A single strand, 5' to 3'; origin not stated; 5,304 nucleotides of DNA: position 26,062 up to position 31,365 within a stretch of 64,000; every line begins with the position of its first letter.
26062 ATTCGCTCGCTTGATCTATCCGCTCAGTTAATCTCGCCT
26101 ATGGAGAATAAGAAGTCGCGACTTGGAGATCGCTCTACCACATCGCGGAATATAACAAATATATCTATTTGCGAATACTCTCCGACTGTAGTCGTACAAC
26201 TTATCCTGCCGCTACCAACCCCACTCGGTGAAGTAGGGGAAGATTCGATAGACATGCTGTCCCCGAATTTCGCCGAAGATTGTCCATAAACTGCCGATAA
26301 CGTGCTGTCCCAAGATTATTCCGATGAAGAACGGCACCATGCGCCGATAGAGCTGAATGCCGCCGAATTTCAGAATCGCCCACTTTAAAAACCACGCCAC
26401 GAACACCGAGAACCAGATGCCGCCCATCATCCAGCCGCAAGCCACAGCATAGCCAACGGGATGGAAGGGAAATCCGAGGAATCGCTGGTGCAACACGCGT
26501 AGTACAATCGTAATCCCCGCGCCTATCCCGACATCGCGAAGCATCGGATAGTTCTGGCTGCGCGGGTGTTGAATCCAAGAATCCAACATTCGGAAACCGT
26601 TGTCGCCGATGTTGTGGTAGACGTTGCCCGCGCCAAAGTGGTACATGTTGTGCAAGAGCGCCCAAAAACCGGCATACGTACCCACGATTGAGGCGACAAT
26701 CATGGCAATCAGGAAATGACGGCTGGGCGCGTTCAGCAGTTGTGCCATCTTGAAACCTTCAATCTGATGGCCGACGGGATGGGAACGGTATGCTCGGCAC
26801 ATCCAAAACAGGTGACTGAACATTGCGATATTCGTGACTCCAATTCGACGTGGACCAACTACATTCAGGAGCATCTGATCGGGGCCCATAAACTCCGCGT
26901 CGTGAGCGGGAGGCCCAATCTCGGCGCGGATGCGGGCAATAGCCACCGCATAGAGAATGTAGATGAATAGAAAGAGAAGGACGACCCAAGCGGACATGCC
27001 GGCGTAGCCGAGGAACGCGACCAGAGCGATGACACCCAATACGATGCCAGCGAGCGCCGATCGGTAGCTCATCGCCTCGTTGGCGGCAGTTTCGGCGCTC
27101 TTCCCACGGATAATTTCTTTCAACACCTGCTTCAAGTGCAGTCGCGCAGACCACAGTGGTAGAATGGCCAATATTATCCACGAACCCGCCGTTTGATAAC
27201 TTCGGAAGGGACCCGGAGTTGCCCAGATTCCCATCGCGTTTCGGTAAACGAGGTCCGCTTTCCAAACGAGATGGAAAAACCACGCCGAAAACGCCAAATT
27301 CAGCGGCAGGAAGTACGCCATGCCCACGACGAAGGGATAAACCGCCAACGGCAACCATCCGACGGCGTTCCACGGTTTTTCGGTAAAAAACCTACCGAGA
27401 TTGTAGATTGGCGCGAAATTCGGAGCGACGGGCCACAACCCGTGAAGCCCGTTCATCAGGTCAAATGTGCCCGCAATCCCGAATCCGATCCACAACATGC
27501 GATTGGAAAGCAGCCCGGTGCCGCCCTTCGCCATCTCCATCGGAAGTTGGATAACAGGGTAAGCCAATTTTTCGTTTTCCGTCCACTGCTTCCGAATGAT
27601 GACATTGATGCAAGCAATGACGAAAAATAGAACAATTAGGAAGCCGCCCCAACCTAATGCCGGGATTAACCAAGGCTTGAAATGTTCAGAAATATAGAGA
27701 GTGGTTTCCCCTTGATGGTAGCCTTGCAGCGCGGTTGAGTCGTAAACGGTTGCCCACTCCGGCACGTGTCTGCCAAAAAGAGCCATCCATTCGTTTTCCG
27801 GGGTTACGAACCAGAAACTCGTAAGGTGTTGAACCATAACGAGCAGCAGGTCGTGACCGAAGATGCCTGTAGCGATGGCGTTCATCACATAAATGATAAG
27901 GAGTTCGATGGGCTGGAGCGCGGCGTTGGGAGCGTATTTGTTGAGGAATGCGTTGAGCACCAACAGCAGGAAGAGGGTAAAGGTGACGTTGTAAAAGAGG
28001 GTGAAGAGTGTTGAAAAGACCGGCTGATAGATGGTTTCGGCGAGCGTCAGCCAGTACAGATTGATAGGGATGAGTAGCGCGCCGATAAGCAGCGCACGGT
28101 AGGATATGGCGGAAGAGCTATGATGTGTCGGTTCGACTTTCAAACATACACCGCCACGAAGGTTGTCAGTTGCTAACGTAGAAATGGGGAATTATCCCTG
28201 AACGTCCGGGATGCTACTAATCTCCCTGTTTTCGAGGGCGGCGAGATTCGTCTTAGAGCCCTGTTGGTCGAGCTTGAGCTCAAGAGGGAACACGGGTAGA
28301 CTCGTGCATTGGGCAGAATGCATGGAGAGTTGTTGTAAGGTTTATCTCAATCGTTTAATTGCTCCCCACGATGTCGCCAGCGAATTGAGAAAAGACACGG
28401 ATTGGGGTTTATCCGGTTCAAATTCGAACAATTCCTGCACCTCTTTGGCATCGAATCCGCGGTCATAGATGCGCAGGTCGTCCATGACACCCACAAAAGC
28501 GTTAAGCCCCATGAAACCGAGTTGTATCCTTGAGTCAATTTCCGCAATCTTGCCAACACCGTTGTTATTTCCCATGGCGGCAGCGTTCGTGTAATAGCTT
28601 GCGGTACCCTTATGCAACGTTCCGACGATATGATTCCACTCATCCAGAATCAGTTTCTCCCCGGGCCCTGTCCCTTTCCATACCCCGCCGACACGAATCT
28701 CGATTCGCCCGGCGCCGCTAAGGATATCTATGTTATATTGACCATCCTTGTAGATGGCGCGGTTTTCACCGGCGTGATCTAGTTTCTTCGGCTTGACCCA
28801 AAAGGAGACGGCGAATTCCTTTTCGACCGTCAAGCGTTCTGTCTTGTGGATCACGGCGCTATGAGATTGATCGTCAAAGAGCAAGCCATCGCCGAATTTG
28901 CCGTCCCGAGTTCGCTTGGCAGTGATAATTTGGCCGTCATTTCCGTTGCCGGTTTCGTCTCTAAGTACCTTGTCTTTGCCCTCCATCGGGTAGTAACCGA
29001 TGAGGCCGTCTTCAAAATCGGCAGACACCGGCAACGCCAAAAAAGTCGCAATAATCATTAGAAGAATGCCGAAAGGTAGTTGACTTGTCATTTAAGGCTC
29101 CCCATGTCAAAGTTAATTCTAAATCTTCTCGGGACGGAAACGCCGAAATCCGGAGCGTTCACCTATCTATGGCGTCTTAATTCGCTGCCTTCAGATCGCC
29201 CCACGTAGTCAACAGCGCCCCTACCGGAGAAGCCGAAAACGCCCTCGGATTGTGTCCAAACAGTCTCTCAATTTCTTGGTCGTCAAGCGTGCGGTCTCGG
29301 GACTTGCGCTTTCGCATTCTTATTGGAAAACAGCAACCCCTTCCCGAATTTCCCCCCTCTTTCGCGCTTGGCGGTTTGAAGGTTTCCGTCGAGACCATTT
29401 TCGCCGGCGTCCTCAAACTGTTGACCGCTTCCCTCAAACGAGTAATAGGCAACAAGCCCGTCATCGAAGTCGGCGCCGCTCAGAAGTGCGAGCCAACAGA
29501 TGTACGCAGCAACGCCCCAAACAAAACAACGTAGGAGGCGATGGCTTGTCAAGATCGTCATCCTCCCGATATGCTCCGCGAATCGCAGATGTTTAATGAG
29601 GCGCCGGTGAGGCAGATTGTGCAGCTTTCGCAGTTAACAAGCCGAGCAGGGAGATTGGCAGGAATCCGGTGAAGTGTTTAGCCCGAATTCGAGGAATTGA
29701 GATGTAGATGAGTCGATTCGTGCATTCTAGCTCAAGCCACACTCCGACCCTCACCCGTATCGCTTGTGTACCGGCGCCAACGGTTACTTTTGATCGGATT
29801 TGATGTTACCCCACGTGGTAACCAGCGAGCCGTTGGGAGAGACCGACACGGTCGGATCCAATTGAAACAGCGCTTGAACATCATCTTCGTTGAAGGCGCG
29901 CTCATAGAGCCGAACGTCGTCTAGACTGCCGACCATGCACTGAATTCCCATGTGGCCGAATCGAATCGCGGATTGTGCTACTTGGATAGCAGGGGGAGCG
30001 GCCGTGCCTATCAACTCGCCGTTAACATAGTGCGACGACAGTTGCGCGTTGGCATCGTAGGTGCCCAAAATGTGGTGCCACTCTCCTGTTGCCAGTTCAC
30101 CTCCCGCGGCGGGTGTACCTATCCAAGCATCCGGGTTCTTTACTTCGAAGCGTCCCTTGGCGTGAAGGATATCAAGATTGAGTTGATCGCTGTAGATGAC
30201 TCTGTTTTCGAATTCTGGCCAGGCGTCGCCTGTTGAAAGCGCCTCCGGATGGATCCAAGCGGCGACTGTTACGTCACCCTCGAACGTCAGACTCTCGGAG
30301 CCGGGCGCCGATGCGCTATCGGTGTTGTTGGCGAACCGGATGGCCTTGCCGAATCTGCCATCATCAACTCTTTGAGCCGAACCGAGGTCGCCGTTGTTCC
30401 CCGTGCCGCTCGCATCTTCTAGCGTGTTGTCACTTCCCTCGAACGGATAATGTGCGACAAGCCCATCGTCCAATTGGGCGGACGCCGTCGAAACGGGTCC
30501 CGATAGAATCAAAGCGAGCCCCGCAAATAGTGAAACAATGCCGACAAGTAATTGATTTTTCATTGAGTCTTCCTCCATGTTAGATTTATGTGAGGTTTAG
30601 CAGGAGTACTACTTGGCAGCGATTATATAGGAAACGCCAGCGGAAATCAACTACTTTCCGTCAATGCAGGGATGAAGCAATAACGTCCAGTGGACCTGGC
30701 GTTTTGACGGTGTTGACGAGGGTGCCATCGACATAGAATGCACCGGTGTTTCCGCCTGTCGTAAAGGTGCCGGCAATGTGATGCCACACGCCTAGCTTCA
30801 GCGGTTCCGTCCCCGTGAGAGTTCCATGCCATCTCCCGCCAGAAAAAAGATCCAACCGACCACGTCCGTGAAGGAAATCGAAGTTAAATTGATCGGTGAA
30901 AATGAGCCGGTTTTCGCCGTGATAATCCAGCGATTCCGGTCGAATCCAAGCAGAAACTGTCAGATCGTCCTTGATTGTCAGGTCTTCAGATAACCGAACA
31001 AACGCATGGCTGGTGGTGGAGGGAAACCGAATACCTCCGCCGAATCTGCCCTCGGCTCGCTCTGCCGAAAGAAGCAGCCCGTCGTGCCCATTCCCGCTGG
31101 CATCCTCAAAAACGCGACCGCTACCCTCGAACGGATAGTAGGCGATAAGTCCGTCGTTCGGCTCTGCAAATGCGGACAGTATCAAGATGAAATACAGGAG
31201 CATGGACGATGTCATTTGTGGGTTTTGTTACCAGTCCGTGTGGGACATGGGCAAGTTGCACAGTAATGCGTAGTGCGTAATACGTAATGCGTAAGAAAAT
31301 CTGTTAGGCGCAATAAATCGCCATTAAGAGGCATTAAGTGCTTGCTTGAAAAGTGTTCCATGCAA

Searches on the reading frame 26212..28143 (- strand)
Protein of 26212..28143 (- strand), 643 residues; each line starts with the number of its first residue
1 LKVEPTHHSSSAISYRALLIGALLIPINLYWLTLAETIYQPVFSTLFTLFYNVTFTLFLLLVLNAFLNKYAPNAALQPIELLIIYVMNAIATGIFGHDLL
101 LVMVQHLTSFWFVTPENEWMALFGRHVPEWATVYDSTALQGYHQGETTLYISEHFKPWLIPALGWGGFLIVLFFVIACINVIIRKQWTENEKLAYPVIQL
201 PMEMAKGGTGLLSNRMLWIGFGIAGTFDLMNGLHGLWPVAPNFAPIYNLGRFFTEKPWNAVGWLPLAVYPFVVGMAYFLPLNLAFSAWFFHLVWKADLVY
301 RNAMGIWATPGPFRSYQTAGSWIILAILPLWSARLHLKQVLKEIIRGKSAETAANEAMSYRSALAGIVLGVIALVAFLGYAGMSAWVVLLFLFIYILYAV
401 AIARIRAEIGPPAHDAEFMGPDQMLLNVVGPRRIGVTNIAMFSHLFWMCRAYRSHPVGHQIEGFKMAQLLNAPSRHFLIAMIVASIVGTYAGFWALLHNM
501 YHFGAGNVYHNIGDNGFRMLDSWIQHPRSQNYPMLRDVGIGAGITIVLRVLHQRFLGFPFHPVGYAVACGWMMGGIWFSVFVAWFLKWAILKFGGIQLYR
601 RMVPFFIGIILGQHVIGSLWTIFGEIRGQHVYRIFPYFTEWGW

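Call 15: search_protein_families(library=pfam, proteins=[window:26212-28143:-], max_evalue=0.00001)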
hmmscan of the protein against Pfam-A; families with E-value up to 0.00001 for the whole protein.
window:26212-28143:- (643 aa): 2 families
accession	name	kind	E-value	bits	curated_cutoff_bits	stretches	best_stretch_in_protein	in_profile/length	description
PF20581.3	DUF6785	-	1.7e-144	482.5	25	1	15-504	2-498/498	Family of unknown function (DUF6785)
PF20580.3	DUF6784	-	4.1e-31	107.6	26.4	1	538-635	4-100/101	Domain of unknown function (DUF6784)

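Call 76: search_protein_families(library=ncbifam, proteins=[window:26212-28143:-], max_evalue=0.001)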
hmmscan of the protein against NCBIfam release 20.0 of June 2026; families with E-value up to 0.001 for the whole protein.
window:26212-28143:- (643 aa): 0 families

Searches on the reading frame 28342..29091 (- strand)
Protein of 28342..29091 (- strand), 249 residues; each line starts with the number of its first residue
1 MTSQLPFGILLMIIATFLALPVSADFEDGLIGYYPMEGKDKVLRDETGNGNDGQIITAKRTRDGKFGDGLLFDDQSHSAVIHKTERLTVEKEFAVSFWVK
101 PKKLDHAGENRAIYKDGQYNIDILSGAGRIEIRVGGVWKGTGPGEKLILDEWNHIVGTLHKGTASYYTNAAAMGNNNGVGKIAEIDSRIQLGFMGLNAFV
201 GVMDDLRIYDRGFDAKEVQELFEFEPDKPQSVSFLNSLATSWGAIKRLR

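Call 15: search_protein_families(library=pfam, proteins=[window:28342-29091:-], max_evalue=0.00001)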
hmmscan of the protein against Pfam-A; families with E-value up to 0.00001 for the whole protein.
window:28342-29091:- (249 aa): 1 family
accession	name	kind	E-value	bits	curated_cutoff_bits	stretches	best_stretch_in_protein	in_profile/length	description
PF13385.13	Laminin_G_3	-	3.4e-19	69.9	27.6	1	77-219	4-151/151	Concanavalin A-like lectin/glucanases superfamily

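Call 76: search_protein_families(library=ncbifam, proteins=[window:28342-29091:-], max_evalue=0.001)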
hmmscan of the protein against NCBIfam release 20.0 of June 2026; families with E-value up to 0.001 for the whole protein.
window:28342-29091:- (249 aa): 1 family
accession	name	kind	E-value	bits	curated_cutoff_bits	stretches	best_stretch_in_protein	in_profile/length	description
NF052521.1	TafC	equivalog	2e-08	33.7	410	1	42-224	161-362/373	TafC family fimbrial protein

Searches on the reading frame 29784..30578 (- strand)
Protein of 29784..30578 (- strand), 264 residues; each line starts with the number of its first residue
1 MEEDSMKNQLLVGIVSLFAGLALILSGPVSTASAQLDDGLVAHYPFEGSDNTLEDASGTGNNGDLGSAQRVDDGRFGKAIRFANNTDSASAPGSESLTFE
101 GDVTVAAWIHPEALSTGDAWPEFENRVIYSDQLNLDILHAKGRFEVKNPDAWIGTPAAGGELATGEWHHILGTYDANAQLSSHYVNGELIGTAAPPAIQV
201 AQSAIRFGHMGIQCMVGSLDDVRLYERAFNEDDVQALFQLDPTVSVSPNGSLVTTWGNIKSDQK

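Call 15: search_protein_families(library=pfam, proteins=[window:29784-30578:-], max_evalue=0.00001)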
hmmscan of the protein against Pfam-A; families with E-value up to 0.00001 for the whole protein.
window:29784-30578:- (264 aa): 1 family
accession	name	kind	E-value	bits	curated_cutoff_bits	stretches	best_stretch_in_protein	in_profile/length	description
PF13385.13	Laminin_G_3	-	4.3e-18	66.3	27.6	1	85-235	3-151/151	Concanavalin A-like lectin/glucanases superfamily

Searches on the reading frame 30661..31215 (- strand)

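Call 15: search_protein_families(library=pfam, proteins=[window:30661-31215:-], max_evalue=0.00001)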
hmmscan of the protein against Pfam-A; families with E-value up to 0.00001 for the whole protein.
window:30661-31215:- (184 aa): 1 family
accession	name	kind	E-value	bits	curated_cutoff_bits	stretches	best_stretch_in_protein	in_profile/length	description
PF13385.13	Laminin_G_3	-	2.6e-16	60.5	27.6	1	74-176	8-111/151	Concanavalin A-like lectin/glucanases superfamily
